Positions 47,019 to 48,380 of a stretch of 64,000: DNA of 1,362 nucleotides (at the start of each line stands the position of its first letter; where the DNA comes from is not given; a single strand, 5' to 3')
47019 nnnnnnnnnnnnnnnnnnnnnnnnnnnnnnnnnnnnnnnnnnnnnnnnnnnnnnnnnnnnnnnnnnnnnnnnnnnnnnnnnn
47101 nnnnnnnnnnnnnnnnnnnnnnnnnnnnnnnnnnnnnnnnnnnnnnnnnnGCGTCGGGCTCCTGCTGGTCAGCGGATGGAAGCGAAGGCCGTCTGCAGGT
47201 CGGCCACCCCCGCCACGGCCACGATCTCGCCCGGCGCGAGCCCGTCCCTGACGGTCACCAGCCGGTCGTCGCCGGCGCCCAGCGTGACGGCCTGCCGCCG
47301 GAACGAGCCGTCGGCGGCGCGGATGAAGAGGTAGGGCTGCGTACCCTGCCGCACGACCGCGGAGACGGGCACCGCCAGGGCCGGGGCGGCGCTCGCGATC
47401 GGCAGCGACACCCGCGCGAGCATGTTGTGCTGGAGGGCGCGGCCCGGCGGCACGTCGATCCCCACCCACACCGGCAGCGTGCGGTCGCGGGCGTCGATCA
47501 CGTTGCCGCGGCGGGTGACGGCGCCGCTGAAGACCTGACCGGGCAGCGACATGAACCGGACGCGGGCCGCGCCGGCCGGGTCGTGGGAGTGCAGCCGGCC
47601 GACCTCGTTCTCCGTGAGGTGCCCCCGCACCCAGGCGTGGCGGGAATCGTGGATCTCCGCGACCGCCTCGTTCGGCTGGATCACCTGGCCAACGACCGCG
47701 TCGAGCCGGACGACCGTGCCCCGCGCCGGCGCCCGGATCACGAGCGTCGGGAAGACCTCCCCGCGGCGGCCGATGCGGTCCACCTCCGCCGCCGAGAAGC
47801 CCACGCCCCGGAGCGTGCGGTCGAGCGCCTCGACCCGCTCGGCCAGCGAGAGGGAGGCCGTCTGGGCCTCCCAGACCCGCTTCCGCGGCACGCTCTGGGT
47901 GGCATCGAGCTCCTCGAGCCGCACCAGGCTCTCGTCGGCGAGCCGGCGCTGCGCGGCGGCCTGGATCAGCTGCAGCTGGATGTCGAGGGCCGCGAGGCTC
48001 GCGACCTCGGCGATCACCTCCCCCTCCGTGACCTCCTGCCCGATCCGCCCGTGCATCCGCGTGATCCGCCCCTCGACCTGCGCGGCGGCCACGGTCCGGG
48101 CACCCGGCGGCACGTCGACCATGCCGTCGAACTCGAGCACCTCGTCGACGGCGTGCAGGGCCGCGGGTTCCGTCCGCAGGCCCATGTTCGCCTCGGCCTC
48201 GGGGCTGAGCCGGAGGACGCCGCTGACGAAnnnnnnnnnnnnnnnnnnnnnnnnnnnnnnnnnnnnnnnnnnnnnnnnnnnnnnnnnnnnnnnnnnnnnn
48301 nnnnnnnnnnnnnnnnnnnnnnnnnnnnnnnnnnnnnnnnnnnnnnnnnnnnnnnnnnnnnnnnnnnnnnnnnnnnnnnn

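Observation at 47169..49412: Two complete membrane-fusion-protein modules fused in one polypeptide (hard-wired adaptor dimer)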

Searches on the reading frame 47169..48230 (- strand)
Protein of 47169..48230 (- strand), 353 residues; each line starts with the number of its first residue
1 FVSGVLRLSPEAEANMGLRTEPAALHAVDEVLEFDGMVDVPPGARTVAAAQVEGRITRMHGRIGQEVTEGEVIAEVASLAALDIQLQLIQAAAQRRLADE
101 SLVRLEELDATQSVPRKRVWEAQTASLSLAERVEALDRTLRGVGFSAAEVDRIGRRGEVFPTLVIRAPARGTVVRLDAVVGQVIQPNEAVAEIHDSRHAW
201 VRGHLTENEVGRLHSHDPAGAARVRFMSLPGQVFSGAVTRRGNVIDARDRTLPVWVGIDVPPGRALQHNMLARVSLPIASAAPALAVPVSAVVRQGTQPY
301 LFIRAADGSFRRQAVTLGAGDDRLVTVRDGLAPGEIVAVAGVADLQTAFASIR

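Call 44: search_solved_structures(query=window:47169-48230:-, max_evalue=0.001)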
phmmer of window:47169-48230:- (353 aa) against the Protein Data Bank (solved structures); distinct sequences matched with E-value up to 0.001: 10.
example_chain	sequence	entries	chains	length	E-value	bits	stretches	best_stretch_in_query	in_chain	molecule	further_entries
3lnn_A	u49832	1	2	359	1.2e-19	74.4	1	14-339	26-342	Membrane fusion protein (MFP) heavy metal cation efflux ZneB (CzcB-like)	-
3t51_B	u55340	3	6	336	8.8e-09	38.6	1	130-342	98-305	Cation efflux system protein CusB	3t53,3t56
3h94_A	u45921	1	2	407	1.6e-08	37.7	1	130-342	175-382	Cation efflux system protein cusB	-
3ne5_B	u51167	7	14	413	1.7e-08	37.7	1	130-342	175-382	Cation efflux system protein cusB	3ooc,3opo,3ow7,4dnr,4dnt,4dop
4dk1_A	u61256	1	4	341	7.1e-08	35.6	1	48-346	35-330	Putative MacA, Multidrug resistance protein mexA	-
20yy_D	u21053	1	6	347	9.4e-08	35.2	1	49-345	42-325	Multidrug efflux RND transporter periplasmic adaptor subunit MexJ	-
4dk0_A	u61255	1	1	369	6.5e-07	32.5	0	48-208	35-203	Putative MacA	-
3fpp_A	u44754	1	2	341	2.9e-05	27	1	57-339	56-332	Macrolide-specific efflux protein macA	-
5nik_D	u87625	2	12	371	3.9e-05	26.6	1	57-339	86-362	Macrolide export protein MacA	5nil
9qgy_G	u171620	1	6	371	5.5e-05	26.1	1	57-339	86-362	Macrolide export protein MacA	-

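Call 46: search_solved_structures(query=window:47169-48230:-, max_evalue=1e-10, show_alignments=1)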
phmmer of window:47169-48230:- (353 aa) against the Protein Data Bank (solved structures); distinct sequences matched with E-value up to 1e-10: 1.
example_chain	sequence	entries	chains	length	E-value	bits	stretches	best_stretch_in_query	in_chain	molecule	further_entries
3lnn_A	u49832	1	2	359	1.2e-19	74.4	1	14-339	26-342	Membrane fusion protein (MFP) heavy metal cation efflux ZneB (CzcB-like)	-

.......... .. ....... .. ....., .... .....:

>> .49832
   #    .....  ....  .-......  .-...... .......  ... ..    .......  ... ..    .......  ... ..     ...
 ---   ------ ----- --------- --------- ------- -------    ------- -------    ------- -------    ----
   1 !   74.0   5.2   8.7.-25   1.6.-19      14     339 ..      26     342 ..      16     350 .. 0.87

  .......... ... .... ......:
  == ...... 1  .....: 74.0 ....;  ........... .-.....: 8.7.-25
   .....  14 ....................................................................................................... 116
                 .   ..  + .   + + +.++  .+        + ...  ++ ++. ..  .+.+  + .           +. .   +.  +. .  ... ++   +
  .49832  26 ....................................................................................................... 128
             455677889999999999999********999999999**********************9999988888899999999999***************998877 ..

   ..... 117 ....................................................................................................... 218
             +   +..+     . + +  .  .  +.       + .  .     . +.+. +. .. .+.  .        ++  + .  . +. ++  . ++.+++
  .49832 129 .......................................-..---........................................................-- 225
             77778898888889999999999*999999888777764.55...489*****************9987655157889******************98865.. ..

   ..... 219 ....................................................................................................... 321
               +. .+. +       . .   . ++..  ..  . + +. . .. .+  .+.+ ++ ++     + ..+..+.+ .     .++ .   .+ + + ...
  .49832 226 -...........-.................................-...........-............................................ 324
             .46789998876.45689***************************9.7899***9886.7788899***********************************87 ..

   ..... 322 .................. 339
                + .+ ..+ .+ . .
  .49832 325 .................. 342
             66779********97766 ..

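Call 52: search_protein_representatives(protein=window:47169-48230:-)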
Query: 353 residues. Proteins with E-value up to 0.001 (for the whole library): 16532; up to 1e-10: 3359; up to 1e-30: 154. The best 150 are listed.
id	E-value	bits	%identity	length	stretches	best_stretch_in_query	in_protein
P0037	3.3e-140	483.7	43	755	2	1-353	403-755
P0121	8.7e-96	337.7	34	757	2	1-353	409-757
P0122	3.7e-95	335.6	34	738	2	1-353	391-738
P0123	8.5e-94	331.2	34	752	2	1-353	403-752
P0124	8.5e-92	324.6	33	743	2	1-353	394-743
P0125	4.5e-90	318.9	34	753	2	1-353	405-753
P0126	1.8e-87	310.4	32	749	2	1-352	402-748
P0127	2.4e-87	310.0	36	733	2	1-353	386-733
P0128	9.8e-85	301.4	31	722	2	2-352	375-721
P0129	1.1e-83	298.0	35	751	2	1-353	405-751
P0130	1.1e-83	298.0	36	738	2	3-353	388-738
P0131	1.5e-83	297.5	30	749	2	3-352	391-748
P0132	3.2e-83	296.4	30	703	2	1-353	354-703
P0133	1.0e-81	291.5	34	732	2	3-353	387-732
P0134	1.6e-81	290.9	34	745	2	1-353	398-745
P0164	2.5e-63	231.1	29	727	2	16-342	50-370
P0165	6.5e-63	229.7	30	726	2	4-349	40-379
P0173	9.5e-61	222.6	29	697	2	9-350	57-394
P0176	4.5e-59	217.1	32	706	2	4-351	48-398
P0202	1.1e-51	192.7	32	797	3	6-347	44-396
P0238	4.7e-41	157.9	29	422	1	6-348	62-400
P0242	5.4e-40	154.4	29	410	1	6-348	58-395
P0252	2.8e-37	145.5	25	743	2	27-294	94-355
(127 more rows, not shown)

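Call 53: list_cluster_members(proteins=[P0121, P0132, P0164, P0165, P0173, P0176, P0202, P0238, P0242, P0252])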
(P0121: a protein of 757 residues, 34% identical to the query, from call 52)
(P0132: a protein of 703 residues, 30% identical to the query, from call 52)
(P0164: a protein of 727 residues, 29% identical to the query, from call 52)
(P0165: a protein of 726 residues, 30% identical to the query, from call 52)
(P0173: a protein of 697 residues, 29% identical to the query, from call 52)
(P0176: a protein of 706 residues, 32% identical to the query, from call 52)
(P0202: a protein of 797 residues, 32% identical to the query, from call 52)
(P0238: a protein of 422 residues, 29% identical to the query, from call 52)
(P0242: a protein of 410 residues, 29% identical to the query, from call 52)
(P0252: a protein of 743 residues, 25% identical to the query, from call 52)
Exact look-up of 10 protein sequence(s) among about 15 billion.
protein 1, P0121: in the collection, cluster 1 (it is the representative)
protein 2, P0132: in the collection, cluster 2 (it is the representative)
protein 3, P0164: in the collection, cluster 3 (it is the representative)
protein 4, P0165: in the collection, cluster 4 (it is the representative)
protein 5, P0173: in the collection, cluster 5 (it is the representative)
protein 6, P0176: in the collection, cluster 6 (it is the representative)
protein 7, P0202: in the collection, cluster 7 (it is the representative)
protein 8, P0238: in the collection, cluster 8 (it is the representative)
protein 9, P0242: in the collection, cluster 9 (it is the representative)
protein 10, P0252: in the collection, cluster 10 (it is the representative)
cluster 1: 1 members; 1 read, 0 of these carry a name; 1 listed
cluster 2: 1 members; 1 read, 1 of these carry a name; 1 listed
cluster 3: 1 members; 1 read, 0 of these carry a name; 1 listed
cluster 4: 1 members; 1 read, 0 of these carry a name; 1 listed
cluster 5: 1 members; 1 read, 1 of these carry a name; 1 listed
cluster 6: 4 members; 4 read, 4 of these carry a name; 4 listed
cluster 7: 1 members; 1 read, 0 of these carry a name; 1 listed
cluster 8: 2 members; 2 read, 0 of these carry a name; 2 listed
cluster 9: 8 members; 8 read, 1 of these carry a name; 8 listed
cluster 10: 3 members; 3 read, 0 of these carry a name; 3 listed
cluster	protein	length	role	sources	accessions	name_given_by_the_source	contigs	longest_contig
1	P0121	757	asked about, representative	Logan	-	-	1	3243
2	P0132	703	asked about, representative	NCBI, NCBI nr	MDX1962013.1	MAG: efflux RND transporter periplasmic adaptor subunit [Pirellulales bacterium] | efflux RND transporter periplasmic adaptor subunit [Pirellulales bacterium]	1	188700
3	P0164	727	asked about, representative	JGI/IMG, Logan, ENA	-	-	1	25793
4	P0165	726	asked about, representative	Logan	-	-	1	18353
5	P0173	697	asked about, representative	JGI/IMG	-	RND family efflux transporter MFP subunit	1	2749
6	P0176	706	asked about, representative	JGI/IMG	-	membrane fusion protein, heavy metal efflux system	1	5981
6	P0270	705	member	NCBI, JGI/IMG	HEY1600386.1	MAG TPA: efflux RND transporter periplasmic adaptor subunit [Pirellulales bacterium] | RND family efflux transporter MFP subunit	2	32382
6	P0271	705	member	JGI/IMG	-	RND family efflux transporter MFP subunit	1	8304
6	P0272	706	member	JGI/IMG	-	membrane fusion protein, heavy metal efflux system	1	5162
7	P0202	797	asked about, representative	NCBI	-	-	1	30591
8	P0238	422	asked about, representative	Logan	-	-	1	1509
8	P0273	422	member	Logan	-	-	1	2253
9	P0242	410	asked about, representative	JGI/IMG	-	cobalt-zinc-cadmium efflux system membrane fusion protein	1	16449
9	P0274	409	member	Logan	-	-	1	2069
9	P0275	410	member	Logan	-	-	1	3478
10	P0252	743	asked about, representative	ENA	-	-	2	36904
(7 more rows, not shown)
